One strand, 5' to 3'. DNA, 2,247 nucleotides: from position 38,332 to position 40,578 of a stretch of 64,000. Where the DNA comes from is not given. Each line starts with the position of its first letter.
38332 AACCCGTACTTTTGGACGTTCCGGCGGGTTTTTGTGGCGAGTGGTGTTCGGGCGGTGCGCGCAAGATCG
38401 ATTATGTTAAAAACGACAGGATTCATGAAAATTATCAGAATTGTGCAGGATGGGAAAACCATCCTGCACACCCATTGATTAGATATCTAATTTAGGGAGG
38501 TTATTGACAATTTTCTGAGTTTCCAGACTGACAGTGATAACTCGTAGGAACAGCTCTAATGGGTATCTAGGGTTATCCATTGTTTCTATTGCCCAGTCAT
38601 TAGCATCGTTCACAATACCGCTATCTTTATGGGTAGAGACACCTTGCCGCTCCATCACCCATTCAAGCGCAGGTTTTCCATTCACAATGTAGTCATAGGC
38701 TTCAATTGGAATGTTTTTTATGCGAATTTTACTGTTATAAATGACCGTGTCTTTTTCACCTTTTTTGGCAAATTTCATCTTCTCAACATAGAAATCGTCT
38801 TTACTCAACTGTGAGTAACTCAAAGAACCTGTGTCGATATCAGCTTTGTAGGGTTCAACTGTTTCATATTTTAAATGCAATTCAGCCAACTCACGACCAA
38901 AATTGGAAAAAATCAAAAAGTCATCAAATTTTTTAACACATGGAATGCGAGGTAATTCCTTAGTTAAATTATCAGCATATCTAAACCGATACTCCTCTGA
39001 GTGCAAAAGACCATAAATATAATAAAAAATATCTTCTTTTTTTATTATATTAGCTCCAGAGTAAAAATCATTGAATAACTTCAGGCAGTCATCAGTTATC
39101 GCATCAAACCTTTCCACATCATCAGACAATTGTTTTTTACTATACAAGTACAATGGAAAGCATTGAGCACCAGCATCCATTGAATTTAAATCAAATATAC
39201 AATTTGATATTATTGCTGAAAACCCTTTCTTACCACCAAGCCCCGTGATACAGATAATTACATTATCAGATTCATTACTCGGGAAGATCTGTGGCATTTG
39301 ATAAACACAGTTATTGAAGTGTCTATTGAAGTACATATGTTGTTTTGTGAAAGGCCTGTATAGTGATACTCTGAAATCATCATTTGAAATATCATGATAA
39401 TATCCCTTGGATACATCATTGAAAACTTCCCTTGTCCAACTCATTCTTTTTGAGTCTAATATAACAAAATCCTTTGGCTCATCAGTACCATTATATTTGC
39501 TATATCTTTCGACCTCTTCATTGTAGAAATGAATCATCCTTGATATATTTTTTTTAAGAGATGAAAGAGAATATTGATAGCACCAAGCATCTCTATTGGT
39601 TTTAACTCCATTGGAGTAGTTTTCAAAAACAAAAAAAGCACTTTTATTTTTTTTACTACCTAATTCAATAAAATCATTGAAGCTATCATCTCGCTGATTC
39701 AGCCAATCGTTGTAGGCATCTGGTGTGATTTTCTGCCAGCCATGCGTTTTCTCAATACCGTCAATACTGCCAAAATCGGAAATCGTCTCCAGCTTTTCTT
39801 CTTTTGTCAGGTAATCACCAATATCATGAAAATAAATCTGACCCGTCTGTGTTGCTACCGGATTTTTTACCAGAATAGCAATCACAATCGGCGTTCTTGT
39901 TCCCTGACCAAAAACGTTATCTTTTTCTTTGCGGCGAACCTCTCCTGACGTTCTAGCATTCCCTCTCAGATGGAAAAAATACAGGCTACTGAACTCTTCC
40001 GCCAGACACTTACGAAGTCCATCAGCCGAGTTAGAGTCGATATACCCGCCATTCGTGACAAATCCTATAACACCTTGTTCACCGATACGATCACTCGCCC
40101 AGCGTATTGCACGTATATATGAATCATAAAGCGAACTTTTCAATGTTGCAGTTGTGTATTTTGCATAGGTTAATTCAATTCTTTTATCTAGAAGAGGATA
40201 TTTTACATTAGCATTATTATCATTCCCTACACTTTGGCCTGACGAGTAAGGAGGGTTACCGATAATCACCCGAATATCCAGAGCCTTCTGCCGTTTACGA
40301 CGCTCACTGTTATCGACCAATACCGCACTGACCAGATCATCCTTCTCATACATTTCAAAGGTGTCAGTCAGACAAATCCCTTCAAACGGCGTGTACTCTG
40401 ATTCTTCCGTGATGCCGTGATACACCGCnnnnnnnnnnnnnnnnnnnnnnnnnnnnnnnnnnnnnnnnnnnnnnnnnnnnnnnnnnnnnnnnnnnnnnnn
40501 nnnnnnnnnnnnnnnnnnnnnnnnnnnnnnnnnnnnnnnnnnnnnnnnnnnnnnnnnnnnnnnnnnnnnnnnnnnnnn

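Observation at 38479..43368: Single-chain Mrr-nuclease / SF2 helicase / N6A-methyltransferase (Type ISP-like) restriction-modification enzyme in an AT-rich, IS1-flanked island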

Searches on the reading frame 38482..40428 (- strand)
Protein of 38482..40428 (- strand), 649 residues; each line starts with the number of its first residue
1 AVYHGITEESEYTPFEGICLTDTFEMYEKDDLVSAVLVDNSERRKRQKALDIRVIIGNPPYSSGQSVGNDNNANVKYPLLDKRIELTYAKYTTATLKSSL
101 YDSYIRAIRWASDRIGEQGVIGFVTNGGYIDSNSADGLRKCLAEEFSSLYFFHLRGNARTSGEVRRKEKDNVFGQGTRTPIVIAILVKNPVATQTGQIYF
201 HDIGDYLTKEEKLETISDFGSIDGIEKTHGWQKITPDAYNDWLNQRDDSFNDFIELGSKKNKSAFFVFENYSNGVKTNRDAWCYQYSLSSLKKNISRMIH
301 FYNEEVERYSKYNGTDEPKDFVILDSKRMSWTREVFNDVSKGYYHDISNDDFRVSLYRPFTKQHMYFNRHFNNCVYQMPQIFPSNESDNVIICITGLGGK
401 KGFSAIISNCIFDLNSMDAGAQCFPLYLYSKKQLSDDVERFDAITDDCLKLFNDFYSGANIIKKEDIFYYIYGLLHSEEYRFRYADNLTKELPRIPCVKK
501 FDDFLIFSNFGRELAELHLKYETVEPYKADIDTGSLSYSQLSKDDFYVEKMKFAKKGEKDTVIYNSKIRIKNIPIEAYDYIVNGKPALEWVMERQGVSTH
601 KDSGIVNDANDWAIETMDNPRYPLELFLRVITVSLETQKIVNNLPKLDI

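Call 40: search_solved_structures(query=window:38482-40428:-, show_alignments=2, max_evalue=1e-50)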
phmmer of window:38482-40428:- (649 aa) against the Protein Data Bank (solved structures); distinct sequences matched with E-value up to 1e-50: 3.
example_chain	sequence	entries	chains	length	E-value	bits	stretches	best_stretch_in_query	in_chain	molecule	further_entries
5ffj_A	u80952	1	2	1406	1.4e-147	496.2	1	8-649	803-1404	Endonuclease and methylase LlaGI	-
4xqk_A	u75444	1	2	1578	8.7e-129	434.1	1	8-649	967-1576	LlaBIII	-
7lo5_A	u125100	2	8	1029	7.9e-104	351.6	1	12-645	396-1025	Site-specific DNA-methyltransferase (adenine-specific)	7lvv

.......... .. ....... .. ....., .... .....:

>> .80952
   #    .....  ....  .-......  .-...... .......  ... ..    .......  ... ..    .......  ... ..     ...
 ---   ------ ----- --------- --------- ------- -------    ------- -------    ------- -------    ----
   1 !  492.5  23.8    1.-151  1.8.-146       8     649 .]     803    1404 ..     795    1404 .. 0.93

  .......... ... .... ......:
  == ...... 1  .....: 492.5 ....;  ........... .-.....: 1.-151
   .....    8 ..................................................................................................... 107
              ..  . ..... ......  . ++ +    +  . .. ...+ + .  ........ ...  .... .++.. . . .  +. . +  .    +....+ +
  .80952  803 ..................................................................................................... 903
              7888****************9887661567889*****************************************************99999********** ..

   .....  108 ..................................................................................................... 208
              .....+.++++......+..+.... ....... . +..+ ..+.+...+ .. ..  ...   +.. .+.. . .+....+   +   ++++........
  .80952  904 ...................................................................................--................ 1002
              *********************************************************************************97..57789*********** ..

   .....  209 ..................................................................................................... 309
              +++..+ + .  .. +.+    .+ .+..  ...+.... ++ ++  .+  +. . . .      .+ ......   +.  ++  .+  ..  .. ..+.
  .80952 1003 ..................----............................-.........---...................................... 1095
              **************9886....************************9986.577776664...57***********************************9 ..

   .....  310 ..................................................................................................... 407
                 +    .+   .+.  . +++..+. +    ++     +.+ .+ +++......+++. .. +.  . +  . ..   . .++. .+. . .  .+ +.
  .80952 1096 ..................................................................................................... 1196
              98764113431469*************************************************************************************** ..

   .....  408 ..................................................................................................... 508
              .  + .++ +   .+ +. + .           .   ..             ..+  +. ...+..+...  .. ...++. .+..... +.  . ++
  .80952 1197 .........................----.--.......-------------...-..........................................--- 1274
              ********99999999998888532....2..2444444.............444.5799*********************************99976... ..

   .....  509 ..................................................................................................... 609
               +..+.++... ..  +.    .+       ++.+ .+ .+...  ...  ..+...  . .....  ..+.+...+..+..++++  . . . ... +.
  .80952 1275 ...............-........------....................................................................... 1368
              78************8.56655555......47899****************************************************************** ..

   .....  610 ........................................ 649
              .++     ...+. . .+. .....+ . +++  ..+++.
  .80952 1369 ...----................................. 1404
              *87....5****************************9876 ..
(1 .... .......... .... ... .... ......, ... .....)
